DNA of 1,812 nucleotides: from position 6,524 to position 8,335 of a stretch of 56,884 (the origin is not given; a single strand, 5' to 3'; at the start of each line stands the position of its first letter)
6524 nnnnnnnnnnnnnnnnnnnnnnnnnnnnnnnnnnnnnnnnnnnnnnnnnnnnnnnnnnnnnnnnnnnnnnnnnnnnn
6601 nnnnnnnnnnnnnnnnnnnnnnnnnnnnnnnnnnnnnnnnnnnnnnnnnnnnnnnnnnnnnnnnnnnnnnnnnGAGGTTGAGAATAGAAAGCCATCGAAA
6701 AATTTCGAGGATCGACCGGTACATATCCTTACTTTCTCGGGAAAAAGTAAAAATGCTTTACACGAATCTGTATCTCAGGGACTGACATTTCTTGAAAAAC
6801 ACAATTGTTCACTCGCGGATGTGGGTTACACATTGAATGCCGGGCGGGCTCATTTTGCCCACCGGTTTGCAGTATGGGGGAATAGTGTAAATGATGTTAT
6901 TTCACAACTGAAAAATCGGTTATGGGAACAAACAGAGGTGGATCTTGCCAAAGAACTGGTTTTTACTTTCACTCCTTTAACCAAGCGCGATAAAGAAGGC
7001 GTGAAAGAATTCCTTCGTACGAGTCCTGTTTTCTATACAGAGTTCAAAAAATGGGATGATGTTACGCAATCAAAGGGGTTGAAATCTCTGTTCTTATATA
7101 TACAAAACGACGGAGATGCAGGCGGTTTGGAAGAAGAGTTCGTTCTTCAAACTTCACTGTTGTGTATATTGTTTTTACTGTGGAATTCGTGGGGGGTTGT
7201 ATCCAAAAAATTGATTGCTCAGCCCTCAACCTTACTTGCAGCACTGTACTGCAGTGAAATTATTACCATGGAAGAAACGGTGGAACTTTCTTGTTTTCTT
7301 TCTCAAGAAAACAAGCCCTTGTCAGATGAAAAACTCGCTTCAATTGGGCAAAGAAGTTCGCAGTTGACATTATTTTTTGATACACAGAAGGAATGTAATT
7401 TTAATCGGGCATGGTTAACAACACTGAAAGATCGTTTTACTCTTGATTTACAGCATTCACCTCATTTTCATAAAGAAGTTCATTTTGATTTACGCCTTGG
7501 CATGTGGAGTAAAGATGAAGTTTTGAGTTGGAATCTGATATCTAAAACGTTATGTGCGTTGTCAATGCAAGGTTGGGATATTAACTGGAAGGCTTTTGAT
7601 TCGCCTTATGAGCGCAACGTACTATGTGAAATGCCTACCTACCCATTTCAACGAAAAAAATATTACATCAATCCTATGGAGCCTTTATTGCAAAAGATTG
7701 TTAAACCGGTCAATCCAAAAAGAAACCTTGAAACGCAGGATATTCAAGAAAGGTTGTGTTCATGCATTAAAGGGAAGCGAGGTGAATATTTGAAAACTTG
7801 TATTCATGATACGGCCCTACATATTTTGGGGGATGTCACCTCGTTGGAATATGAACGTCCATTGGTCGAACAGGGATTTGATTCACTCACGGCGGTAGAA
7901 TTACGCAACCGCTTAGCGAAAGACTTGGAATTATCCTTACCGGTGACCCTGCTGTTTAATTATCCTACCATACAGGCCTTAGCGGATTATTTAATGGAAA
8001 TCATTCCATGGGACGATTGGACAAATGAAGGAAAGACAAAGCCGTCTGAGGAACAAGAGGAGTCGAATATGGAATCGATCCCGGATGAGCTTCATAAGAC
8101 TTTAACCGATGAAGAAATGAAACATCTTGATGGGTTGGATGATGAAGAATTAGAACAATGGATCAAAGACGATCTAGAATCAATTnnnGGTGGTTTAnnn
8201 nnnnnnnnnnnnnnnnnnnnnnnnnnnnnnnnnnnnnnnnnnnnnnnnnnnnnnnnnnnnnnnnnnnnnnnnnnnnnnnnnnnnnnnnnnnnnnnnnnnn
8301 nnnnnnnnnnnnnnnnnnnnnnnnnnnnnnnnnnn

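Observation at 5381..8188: First PKS protein is KS - dead AT - ACP with no loading domain anywhere in the window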

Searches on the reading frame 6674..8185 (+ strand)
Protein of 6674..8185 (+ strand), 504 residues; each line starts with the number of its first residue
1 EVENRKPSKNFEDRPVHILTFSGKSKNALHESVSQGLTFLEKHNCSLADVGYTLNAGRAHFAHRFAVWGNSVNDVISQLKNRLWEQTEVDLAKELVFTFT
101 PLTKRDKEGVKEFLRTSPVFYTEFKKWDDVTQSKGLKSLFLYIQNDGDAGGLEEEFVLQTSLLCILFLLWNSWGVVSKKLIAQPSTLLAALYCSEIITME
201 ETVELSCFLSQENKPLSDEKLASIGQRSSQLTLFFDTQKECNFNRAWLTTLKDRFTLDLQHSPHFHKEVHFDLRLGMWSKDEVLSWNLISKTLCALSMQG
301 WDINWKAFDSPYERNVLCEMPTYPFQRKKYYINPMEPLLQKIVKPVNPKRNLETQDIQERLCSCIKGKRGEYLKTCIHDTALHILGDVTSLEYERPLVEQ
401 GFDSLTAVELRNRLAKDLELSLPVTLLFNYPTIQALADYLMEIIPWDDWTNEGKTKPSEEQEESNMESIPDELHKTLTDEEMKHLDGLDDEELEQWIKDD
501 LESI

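Call 37: find_related_loci(query=A2, collection=genome_contigs, flank=10000)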
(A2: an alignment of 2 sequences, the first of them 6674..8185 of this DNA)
Query A2 (504 aa) in genome_contigs; peptide patterns used: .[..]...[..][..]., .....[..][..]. (x = any residue, [..] = any of these).
123 stretches matched a pattern; 50 encode a relative of the query (tblastn E <= 1e-3); 50 distinct loci.
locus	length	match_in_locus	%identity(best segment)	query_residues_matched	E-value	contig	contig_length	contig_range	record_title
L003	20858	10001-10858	29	9-345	2e-28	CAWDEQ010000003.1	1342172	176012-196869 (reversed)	MAG: uncultured Parachlamydiaceae bacterium isolate MFD05580.bin.1.8 genome assembly, contig: contig_12862, whole genome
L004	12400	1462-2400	25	13-332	2e-22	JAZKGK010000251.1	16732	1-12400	MAG: Bacteroidota bacterium isolate DC_RB_04_SPN110320-bin044_1 DCRB04SPN_B044_1_000000000251, whole genome shotgun sequ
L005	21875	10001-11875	27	3-455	2e-16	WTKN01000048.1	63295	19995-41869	MAG: Moorena sp. SS36440bin_2 NODE_24_length_63295_cov_36.082290, whole genome shotgun sequence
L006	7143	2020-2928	24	12-332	3e-16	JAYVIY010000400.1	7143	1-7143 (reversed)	MAG: Pseudobdellovibrio sp. isolate GL52_DN_concoct_128 GL52_DN_concoct_128_399, whole genome shotgun sequence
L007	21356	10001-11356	26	8-332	2e-15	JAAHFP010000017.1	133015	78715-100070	MAG: Symploca sp. SIO1C2 1C2_NODE_17, whole genome shotgun sequence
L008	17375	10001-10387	33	353-481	3e-14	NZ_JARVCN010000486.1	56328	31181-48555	Crocosphaera sp. Alani8 cyanothece_000000000486, whole genome shotgun sequence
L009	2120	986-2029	23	3-332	1e-13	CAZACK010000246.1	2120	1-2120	MAG TPA_asm: uncultured Solibacteraceae bacterium isolate binchicken_co107_188 genome assembly, contig: NODE_116025_leng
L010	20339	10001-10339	36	337-447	3e-13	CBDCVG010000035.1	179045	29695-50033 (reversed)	MAG: Caldora sp. isolate e91194d1-5003-4bb1-8e0a-ecd65b6f64b4 genome assembly, contig: contig_35, whole genome shotgun s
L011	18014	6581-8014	26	13-347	2e-15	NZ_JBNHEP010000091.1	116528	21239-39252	Dapis sp. BLCC M229 strain BLCC-M229 NODE_64_length_116528_cov_61.718441, whole genome shotgun sequence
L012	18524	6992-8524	27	1-374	3e-14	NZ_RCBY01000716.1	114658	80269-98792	Okeania hirsuta strain PAB10Feb10-1 PAB_NODE_716, whole genome shotgun sequence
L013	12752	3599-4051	30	326-468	3e-12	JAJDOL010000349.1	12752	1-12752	MAG: Chromatiaceae bacterium isolate MASpbin.6 k141_75299, whole genome shotgun sequence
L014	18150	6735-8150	26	8-336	3e-16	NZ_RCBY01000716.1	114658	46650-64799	Okeania hirsuta strain PAB10Feb10-1 PAB_NODE_716, whole genome shotgun sequence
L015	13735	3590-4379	29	9-331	6e-12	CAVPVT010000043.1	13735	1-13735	MAG: Parachlamydiales bacterium isolate MFD10064.bin.2.77 genome assembly, contig: contig_38378, whole genome shotgun se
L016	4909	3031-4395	25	7-342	1e-11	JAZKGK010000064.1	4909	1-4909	MAG: Bacteroidota bacterium isolate DC_RB_04_SPN110320-bin044_1 DCRB04SPN_B044_1_000000000064, whole genome shotgun sequ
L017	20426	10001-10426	30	301-460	1e-11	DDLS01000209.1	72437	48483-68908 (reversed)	MAG TPA_asm: Cyanobacteria bacterium UBA2566 UBA2566_contig_218, whole genome shotgun sequence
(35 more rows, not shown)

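Call 40: search_protein_families(library=pfam, proteins=[L003:68-2956:+, L003:3158-8587:+, L003:8615-20383:+, L015:2459-4132:+, L015:4206-6716:+, L015:774-1973:+], max_evalue=0.000001)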
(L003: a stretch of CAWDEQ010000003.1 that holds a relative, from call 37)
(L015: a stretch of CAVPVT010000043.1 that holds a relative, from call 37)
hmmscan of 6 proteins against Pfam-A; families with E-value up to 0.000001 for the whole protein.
L003:68-2956:+ (962 aa): 6 families
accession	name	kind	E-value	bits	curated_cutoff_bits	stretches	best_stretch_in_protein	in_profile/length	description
PF00109.32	ketoacyl-synt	-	1.9e-96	323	20.8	1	68-320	2-252/252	Beta-ketoacyl synthase, N-terminal domain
PF02801.28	Ketoacyl-synt_C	-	5.5e-41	139.7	20.8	1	329-443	2-118/119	Beta-ketoacyl synthase, C-terminal domain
PF22621.2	CurL-like_PKS_C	-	7.5e-20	71.1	27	1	509-569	1-64/64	CurL-like, PKS C-terminal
PF16197.11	KAsynt_C_assoc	-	1.6e-13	51.4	33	1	447-555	2-108/111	Ketoacyl-synthetase C-terminal extension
PF22336.2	RhiE-like_linker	-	8.8e-10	38.9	27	1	513-571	2-62/67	RhiE-like, KS-MAT linker domain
PF00698.26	Acyl_transf_1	-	8.9e-09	35.7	32.7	1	619-666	70-117/319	Acyl transferase domain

L003:3158-8587:+ (1809 aa): 12 families
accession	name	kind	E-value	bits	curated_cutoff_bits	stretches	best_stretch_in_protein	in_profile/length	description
PF08659.16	KR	-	7.4e-99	329.4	22.6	2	1191-1361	1-180/180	KR domain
PF00109.32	ketoacyl-synt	-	6.9e-96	321.1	20.8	1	290-542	2-252/252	Beta-ketoacyl synthase, N-terminal domain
PF02801.28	Ketoacyl-synt_C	-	1.7e-40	138.1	20.8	1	551-665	2-118/119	Beta-ketoacyl synthase, C-terminal domain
PF00550.31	PP-binding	-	9.2e-27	93.5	20.8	2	198-262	2-66/67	Phosphopantetheine attachment site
PF22621.2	CurL-like_PKS_C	-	3.1e-19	69.2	27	1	731-791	1-64/64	CurL-like, PKS C-terminal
PF00975.26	Thioesterase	-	1.5e-18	68.3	26.4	1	1550-1678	2-130/226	Thioesterase domain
PF00106.31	adh_short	-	5.6e-18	65.6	26.6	1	1194-1338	4-157/195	short chain dehydrogenase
PF16197.11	KAsynt_C_assoc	-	2.7e-13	50.7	33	1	669-777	2-108/111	Ketoacyl-synthetase C-terminal extension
PF13561.12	adh_short_C2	-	1e-12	48.6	27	1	1201-1340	7-153/236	Enoyl-(Acyl carrier protein) reductase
PF22336.2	RhiE-like_linker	-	2.4e-09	37.5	27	1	735-793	2-62/67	RhiE-like, KS-MAT linker domain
PF00698.26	Acyl_transf_1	-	4e-08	33.5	32.7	1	841-888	70-117/319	Acyl transferase domain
PF23297.2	ACP_SdgA_C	-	1.7e-07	31.7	27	0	1463-1495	29-61/95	Highly reducing polyketide synthase sdgA, C-terminal ACP domain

L003:8615-20383:+ (3922 aa): 18 families
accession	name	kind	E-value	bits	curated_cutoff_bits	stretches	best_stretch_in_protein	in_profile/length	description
PF00109.32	ketoacyl-synt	-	2.2e-197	653.7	20.8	2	28-280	2-252/252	Beta-ketoacyl synthase, N-terminal domain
PF08659.16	KR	-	1.7e-123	409.7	22.6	2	3075-3245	1-180/180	KR domain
PF02801.28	Ketoacyl-synt_C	-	5.7e-85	281.6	20.8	2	2151-2266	1-118/119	Beta-ketoacyl synthase, C-terminal domain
PF14765.12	PS-DH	-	2.5e-40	138.2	23.7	2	2736-2879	3-164/166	Polyketide synthase dehydratase N-terminal domain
PF21089.3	PKS_DH_N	-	6.1e-40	135.8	27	2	2613-2711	1-101/103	Polyketide synthase dehydratase domain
PF22621.2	CurL-like_PKS_C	-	2.6e-39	133.4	27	2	471-531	1-64/64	CurL-like, PKS C-terminal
PF00106.31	adh_short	-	2.5e-28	99.3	26.6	2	1542-1686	4-157/195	short chain dehydrogenase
PF16197.11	KAsynt_C_assoc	-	6.3e-26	91.4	33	2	409-516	2-107/111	Ketoacyl-synthetase C-terminal extension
PF00550.31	PP-binding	-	4e-20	72.3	20.8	1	3335-3399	2-66/67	Phosphopantetheine attachment site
PF13602.12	ADH_zinc_N_2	-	1.8e-19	71.4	27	1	1387-1525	1-134/134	Zinc-binding dehydrogenase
PF13561.12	adh_short_C2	-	3.9e-19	69.6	27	2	1549-1689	7-154/236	Enoyl-(Acyl carrier protein) reductase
PF22336.2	RhiE-like_linker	-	1.9e-18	66.6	27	2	475-533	2-62/67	RhiE-like, KS-MAT linker domain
PF00107.32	ADH_zinc_N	-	4.2e-18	66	31.8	1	1355-1448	1-92/129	Zinc-binding dehydrogenase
PF00668.25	Condensation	-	4.4e-14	52.5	30.6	1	3483-3643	39-204/456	Condensation domain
PF00698.26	Acyl_transf_1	-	4.6e-14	53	32.7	0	2442-2493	70-121/319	Acyl transferase domain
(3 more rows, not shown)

L015:2459-4132:+ (557 aa): 5 families
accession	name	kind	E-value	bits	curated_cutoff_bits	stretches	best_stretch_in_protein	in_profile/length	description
PF00109.32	ketoacyl-synt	-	6.4e-75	252.4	20.8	1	2-197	58-252/252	Beta-ketoacyl synthase, N-terminal domain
PF02801.28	Ketoacyl-synt_C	-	9.6e-43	145.4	20.8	1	206-320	2-118/119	Beta-ketoacyl synthase, C-terminal domain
PF22621.2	CurL-like_PKS_C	-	2.5e-18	66.3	27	1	386-446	1-64/64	CurL-like, PKS C-terminal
PF16197.11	KAsynt_C_assoc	-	3e-13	50.6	33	1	325-431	3-107/111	Ketoacyl-synthetase C-terminal extension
PF22336.2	RhiE-like_linker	-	8.4e-08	32.5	27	1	390-447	2-61/67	RhiE-like, KS-MAT linker domain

L015:4206-6716:+ (836 aa): 5 families
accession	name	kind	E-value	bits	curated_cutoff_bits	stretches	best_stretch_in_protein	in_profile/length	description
PF14765.12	PS-DH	-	2.2e-21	76.6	23.7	1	200-342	5-165/166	Polyketide synthase dehydratase N-terminal domain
PF21089.3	PKS_DH_N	-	2.5e-20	72.8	27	1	75-174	1-102/103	Polyketide synthase dehydratase domain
PF00107.32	ADH_zinc_N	-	7.6e-19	68.4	31.8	1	680-772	1-91/129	Zinc-binding dehydrogenase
PF08240.17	ADH_N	-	1.7e-11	44.7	23.5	1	559-638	1-103/104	Alcohol dehydrogenase GroES-like domain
PF13602.12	ADH_zinc_N_2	-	6.7e-08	34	27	1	712-832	1-116/134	Zinc-binding dehydrogenase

L015:774-1973:+ (399 aa): 3 families
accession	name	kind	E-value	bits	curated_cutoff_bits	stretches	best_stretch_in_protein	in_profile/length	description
PF08659.16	KR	-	8.9e-56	189.1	22.6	1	156-327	1-180/180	KR domain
PF00106.31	adh_short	-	9.6e-12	45.2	26.6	1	159-302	4-155/195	short chain dehydrogenase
PF13561.12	adh_short_C2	-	2.1e-08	34.5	27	1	166-306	7-153/236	Enoyl-(Acyl carrier protein) reductase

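Call 41: find_related_loci(query=A2, collection=metagenome_contigs, flank=10000)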
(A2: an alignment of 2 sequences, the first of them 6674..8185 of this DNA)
Query A2 (504 aa) in metagenome_contigs; peptide patterns used: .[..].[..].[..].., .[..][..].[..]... (x = any residue, [..] = any of these).
182 stretches matched a pattern; 9 encode a relative of the query (tblastn E <= 1e-3); 9 distinct loci.
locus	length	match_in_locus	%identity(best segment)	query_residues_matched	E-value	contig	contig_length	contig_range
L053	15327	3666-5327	25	13-485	2e-33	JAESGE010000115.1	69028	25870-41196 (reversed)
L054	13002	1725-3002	27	18-332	1e-16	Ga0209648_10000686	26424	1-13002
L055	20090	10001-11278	27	18-332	1e-16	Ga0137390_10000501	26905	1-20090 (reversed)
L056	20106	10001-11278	27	18-332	1e-16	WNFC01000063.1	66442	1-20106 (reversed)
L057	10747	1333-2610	27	18-332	2e-16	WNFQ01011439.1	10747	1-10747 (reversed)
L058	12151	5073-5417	40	381-504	3e-12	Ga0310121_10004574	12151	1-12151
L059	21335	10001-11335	25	14-336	1e-11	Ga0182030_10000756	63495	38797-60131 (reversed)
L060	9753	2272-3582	28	13-333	3e-10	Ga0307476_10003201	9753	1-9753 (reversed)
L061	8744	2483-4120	27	12-440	7e-7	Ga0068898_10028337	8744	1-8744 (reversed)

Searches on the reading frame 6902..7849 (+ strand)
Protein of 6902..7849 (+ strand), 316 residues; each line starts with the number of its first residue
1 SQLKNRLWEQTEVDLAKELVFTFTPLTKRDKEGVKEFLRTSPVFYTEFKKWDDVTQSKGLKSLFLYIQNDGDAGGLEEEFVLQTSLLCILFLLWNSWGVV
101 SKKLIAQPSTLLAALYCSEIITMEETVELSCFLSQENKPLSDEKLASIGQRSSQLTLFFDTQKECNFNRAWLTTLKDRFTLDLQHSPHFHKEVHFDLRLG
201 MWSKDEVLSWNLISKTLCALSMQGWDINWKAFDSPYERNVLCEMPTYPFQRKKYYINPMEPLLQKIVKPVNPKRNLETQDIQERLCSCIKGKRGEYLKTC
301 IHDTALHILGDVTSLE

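Call 17: search_protein_families(library=pfam, proteins=[window:6902-7849:+], max_evalue=10)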
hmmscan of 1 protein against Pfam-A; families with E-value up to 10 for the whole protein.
window:6902-7849:+ (316 aa): 1 family
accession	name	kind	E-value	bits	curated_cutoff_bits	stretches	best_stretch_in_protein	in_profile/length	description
PF01359.24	Transposase_1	-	0.072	13.4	24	1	88-127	31-70/80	Transposase (partial DDE domain)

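Call 18: search_solved_structures(query=window:6902-7849:+, max_evalue=10, show_alignments=2)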
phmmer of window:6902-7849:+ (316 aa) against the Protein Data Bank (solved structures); distinct sequences matched with E-value up to 10: 24.
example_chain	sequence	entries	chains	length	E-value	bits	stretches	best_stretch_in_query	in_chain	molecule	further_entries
8cg4_A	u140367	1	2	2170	5.2e-07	32.4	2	209-257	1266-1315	Norsolorinic acid synthase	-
4mz0_A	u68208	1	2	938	6.6e-07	32.1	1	206-257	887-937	CurL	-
2qo3_A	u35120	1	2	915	6.2e-06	28.8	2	217-262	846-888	EryAII Erythromycin polyketide synthase modules 3 and 4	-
6c9u_A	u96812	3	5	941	6.6e-06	28.8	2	217-262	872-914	6-deoxyerythronolide-B synthase EryA2, modules 3 and 4 | EryAII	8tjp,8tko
8tpw_A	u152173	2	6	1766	2.9e-05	26.7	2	217-262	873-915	EryAII,EryAII,EryAII,EryAII,6-deoxyerythronolide-B synthase EryA3, modules 5 and 6 | EryAII,EryAII,EryAII,6-deoxyerythronolide-B synthase EryA3, modules 5 and 6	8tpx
7m7e_B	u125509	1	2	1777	3e-05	26.6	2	217-262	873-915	6-deoxyerythronolide-B synthase EryA2, modules 3 and 4,EryAI,6-deoxyerythronolide-B syntha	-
6fik_A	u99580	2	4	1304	0.03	16.7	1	44-130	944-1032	Polyketide synthase | Non-reducing polyketide synthase CTB1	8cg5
8cg6_A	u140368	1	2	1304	0.03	16.7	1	44-130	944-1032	Non-reducing polyketide synthase CTB1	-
6fij_A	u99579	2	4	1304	0.031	16.7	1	44-130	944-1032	Polyketide synthase | Non-reducing polyketide synthase CTB1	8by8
7s6b_A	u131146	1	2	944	0.033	16.6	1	219-258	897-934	Polyketide synthase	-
7s6c_A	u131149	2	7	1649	0.11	14.9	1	219-258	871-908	6-deoxyerythronolide-B synthase EryA2, modules 3 and 4, Lsd14 Polyketide synthase fusion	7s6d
8g4u_A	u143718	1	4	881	0.19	14.1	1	19-139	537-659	EryAIII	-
11sz_A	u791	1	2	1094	0.4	13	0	216-283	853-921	6-deoxyerythronolide-B synthase, Erythronolide synthase EryA2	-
8jpt_A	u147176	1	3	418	0.45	12.9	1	21-129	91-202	Polyene macrolide polyketide synthase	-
2hg4_A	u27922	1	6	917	0.52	12.7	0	222-256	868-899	6-Deoxyerythronolide B Synthase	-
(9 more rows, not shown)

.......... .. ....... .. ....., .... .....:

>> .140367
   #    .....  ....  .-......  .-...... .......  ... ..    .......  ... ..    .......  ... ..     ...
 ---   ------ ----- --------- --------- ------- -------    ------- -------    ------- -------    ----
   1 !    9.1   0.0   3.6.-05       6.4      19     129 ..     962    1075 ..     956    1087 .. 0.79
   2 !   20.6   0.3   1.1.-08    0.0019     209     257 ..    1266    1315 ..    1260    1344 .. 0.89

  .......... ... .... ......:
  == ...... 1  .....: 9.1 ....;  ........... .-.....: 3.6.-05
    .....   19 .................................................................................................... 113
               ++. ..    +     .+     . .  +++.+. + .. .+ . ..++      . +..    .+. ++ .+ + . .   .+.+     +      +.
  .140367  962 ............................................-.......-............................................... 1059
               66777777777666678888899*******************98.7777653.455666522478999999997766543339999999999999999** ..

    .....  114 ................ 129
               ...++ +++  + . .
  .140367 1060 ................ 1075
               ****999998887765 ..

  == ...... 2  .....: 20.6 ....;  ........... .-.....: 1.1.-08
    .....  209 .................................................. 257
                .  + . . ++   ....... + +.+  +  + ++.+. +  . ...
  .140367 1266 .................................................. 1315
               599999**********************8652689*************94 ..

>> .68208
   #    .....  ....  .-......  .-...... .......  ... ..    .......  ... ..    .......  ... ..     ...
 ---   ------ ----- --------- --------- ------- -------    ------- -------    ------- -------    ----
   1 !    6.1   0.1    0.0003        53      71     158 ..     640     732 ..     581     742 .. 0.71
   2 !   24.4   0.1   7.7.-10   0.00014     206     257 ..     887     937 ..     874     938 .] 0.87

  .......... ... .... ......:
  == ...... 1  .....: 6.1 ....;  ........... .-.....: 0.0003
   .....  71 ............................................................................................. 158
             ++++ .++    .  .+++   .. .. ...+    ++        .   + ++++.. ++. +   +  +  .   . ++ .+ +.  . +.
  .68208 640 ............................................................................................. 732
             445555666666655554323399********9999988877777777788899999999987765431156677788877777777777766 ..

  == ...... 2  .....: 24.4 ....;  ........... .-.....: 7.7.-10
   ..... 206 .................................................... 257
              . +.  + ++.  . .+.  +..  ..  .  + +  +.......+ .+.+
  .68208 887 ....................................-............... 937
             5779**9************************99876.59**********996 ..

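Call 32: search_protein_representatives(protein=window:6932-7744:+)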
Query: 271 residues. Proteins with E-value up to 0.001 (for the whole library): 603; up to 1e-10: 28; up to 1e-30: 1. The best 150 are listed.
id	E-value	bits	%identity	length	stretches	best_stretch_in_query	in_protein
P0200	5.0e-44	167.1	36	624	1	9-259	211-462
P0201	5.4e-19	85.0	28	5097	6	199-250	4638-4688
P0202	1.9e-18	83.2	33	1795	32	179-235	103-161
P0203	1.7e-17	80.1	36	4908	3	199-264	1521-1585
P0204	8.6e-15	71.2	35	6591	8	205-249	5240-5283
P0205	3.5e-14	69.2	38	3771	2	199-250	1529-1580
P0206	1.2e-12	64.2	31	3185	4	199-246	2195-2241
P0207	2.7e-12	63.0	28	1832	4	199-249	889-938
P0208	3.2e-12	62.8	35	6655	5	205-248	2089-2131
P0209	3.7e-12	62.6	33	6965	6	202-247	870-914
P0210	4.5e-12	62.3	28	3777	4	195-250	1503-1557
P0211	7.5e-12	61.6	28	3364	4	197-246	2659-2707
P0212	8.0e-12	61.5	33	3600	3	199-248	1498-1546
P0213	9.1e-12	61.3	35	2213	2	198-250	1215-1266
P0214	9.3e-12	61.3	30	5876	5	199-259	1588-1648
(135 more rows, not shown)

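Call 35: find_encoding_contigs(protein=P0200, flank=10000, max_places=5)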
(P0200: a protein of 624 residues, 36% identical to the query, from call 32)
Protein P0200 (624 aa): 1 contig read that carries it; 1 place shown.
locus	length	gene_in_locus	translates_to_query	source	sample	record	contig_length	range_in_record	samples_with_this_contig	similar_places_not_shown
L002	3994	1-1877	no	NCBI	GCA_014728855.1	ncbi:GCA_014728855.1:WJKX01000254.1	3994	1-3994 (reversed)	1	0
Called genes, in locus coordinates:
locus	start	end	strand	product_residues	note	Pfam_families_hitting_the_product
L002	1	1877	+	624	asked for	PF02801:Ketoacyl-synt_C, PF16197:KAsynt_C_assoc, PF22336:RhiE-like_linker, PF22621:CurL-like_PKS_C, PF00550:PP-binding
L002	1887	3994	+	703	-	PF00109:ketoacyl-synt, PF02801:Ketoacyl-synt_C, PF16197:KAsynt_C_assoc, PF22336:RhiE-like_linker, PF22621:CurL-like_PKS_C, PF00698:Acyl_transf_1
